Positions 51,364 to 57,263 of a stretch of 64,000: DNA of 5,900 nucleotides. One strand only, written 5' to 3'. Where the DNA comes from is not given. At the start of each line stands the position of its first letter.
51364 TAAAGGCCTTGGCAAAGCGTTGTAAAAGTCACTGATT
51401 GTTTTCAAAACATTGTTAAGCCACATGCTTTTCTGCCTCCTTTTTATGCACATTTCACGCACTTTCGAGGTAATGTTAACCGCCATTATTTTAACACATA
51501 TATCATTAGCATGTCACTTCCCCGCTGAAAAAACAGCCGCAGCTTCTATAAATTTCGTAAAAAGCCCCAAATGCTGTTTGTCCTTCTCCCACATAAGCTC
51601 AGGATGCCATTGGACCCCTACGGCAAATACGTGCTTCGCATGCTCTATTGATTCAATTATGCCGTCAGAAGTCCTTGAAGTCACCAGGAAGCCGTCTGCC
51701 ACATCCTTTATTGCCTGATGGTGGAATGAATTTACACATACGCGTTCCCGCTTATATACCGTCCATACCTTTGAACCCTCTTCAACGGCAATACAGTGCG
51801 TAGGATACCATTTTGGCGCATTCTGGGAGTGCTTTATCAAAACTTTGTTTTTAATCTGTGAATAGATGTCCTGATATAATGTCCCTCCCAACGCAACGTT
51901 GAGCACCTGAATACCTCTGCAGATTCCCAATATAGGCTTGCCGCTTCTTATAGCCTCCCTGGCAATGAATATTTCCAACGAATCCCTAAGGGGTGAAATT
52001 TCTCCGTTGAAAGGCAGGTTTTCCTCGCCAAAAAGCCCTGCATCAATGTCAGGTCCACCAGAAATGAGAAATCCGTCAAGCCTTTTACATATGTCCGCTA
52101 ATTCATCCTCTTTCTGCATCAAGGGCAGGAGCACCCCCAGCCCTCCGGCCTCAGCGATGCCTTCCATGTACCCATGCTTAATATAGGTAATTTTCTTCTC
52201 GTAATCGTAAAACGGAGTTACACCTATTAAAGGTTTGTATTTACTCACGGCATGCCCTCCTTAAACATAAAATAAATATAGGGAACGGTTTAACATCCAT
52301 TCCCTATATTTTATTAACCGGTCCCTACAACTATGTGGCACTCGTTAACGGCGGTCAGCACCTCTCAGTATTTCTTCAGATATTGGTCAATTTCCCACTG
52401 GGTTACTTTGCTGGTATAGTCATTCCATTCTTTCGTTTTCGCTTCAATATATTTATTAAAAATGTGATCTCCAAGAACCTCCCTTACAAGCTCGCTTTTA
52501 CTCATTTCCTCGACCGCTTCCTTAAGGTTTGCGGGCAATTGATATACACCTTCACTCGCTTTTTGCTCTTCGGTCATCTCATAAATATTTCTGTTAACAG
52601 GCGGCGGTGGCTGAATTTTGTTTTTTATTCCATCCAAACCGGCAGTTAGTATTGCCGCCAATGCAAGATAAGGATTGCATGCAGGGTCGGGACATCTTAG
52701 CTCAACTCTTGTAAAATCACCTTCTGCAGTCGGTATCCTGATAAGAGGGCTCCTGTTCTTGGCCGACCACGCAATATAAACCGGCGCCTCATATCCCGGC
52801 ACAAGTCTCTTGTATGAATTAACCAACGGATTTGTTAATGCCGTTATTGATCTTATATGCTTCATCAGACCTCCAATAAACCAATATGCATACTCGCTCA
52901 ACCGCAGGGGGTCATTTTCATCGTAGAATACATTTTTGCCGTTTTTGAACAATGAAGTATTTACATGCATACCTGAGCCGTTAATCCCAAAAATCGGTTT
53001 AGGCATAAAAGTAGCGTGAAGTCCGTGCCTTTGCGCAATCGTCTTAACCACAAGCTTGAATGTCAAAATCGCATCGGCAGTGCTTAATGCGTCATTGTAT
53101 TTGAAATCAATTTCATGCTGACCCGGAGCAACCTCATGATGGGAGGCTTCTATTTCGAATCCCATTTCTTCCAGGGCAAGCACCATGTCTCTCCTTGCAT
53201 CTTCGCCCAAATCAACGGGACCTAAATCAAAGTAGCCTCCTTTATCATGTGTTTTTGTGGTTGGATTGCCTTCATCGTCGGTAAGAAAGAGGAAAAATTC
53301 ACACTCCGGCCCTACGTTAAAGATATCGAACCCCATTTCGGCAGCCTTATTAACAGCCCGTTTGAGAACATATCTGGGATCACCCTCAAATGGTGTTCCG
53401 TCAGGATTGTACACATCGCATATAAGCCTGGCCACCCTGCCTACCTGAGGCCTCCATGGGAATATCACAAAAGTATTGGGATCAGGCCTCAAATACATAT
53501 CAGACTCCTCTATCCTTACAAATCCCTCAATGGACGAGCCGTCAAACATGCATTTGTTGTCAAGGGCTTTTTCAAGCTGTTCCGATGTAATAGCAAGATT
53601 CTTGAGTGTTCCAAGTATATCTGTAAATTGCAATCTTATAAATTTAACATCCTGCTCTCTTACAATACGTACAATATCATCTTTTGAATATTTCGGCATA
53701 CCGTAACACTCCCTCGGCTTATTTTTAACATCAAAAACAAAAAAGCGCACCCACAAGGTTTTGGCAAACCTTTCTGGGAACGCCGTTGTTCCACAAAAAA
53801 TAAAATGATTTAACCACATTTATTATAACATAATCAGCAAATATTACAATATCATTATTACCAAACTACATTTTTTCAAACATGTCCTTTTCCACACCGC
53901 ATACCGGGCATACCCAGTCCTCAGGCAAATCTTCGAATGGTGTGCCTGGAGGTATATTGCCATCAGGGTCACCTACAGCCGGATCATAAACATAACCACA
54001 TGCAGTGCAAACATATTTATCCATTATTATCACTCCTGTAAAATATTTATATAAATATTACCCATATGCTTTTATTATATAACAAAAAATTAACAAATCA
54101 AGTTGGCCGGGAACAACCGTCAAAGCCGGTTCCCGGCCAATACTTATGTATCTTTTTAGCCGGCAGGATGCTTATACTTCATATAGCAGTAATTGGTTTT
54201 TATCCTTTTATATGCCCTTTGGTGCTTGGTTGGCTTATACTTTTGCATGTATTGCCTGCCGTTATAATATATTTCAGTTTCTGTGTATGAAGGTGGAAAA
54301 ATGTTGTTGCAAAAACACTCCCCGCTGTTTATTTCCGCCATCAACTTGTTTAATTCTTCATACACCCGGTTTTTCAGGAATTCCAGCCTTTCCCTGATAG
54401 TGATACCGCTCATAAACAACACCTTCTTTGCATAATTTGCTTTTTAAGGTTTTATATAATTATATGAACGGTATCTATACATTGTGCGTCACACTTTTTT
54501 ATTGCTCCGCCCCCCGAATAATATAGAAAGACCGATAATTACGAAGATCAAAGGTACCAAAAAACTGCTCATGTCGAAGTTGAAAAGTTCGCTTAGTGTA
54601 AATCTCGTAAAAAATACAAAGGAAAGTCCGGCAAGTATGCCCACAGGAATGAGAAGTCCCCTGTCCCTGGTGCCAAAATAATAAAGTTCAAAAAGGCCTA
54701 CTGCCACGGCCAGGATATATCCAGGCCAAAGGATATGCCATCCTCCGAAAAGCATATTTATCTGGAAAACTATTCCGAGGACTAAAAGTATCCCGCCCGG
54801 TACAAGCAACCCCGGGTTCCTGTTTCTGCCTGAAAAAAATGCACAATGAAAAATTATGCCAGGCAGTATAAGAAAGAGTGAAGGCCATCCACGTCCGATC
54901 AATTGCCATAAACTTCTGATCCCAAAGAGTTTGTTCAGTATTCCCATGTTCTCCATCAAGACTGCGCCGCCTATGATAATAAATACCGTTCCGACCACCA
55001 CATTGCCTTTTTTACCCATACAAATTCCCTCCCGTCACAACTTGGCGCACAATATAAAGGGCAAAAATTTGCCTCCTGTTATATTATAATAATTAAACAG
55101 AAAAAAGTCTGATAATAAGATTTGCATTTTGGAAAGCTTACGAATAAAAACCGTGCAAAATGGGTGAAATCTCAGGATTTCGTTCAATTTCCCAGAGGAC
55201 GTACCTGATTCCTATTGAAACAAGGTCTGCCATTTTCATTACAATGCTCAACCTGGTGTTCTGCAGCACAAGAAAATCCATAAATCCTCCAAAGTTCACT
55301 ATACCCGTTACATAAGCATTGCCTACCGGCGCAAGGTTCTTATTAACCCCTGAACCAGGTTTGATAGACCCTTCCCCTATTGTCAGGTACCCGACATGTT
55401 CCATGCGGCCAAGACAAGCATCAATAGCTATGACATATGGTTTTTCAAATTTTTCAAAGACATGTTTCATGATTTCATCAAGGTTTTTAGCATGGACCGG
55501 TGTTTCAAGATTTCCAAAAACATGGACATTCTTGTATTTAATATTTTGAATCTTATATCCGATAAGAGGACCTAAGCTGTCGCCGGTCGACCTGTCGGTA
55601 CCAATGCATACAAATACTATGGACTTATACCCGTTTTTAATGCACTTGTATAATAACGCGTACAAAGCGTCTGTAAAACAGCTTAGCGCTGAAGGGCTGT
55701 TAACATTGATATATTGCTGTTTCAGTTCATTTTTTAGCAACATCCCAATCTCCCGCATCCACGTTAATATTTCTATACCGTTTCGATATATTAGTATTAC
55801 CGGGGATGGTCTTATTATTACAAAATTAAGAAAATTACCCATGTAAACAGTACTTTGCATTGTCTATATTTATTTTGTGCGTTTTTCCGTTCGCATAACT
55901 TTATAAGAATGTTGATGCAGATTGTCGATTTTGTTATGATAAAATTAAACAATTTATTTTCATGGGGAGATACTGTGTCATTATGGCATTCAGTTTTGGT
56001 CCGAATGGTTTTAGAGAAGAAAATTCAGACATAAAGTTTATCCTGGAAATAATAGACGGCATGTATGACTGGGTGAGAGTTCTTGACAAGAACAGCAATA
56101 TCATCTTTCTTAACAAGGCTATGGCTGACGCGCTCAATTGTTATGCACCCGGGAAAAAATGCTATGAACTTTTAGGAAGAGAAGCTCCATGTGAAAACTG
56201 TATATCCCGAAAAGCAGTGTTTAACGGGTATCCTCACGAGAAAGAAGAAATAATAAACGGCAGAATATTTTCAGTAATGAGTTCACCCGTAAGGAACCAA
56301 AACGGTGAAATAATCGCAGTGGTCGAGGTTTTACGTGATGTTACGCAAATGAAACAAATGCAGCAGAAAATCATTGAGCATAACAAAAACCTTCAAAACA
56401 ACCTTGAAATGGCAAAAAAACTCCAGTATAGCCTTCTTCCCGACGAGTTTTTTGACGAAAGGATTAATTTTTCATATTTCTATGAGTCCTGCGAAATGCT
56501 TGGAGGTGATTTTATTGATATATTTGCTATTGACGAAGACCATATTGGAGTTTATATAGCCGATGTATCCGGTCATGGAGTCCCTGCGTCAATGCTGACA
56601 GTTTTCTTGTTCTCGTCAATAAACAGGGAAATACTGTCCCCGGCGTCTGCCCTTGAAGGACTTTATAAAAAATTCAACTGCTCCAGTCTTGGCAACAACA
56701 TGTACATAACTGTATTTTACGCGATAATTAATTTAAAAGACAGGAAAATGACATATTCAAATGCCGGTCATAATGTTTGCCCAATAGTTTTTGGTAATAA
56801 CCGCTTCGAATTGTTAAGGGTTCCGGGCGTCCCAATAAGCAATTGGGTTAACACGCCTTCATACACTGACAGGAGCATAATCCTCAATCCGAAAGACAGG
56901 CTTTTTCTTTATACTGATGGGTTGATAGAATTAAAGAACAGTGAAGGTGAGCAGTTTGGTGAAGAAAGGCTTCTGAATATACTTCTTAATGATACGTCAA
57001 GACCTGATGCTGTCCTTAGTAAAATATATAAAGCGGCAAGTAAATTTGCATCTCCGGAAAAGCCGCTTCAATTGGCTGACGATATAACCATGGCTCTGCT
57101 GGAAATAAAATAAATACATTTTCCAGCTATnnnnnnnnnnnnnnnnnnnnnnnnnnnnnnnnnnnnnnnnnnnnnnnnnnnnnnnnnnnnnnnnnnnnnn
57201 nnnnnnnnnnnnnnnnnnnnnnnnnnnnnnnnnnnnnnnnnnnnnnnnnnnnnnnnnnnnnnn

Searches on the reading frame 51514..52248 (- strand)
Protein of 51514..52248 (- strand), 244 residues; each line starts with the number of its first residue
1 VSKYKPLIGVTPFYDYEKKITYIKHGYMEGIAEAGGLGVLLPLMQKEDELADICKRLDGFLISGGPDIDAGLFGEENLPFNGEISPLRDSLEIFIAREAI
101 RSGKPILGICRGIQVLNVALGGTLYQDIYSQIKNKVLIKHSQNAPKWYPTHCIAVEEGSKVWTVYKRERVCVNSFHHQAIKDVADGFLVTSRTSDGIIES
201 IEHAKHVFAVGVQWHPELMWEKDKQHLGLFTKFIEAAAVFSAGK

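Call 84: search_protein_families(library=pfam, proteins=[window:51514-52248:-], max_evalue=0.001)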
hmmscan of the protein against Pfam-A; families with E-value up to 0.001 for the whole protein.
window:51514-52248:- (244 aa): 2 families
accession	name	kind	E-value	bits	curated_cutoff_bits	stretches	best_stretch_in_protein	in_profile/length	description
PF07722.19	Peptidase_C26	-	2.7e-65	220.6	20.5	1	17-217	19-219/219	Peptidase C26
PF00117.34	GATase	-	1.8e-18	67.3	22.8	1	42-234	25-188/190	Glutamine amidotransferase class-I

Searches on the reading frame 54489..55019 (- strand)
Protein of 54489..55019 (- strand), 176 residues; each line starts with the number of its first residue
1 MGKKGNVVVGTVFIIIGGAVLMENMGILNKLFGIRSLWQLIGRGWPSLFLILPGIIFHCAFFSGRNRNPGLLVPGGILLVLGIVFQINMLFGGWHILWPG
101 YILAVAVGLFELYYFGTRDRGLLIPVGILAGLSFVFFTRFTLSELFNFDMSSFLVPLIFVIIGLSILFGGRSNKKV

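Call 84: search_protein_families(library=pfam, proteins=[window:54489-55019:-], max_evalue=0.001)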
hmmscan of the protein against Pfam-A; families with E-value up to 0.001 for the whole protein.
window:54489-55019:- (176 aa): 1 family
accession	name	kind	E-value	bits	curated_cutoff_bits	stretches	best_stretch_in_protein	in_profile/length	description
PF22570.1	LiaF-TM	-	2.1e-06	28.9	27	0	8-109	1-90/98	LiaF transmembrane domain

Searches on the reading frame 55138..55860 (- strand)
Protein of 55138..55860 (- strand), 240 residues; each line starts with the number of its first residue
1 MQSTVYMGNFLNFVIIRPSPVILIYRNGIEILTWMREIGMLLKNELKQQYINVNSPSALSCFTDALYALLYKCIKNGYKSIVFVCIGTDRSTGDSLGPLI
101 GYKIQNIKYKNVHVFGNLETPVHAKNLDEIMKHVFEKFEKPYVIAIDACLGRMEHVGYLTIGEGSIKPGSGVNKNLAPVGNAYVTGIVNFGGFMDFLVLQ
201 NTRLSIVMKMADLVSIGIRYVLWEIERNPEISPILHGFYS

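Call 85: search_protein_families(library=pfam, proteins=[window:55138-55860:-], max_evalue=0.001)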
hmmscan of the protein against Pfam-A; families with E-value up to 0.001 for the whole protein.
window:55138-55860:- (240 aa): 2 families
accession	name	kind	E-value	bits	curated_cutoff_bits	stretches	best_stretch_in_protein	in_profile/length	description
PF06866.16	DUF1256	-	2.4e-58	196.6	27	1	64-215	11-162/164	Protein of unknown function (DUF1256)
PF03418.19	Peptidase_A25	-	0.00017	21.1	27.8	0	61-175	78-207/353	Germination protease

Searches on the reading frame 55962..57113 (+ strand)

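Call 85: search_protein_families(library=pfam, proteins=[window:55962-57113:+], max_evalue=0.001)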
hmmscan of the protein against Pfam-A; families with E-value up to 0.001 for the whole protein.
window:55962-57113:+ (383 aa): 3 families
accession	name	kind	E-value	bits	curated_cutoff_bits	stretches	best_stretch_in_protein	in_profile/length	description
PF07228.17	SpoIIE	-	1.1e-34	120.6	25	1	191-382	1-191/192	Stage II sporulation protein E (SpoIIE)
PF08448.16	PAS_4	-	1.6e-06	28.8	23.1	1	35-130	5-108/110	PAS fold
PF13426.13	PAS_9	-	5.5e-05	23.8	27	1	40-129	6-103/103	PAS domain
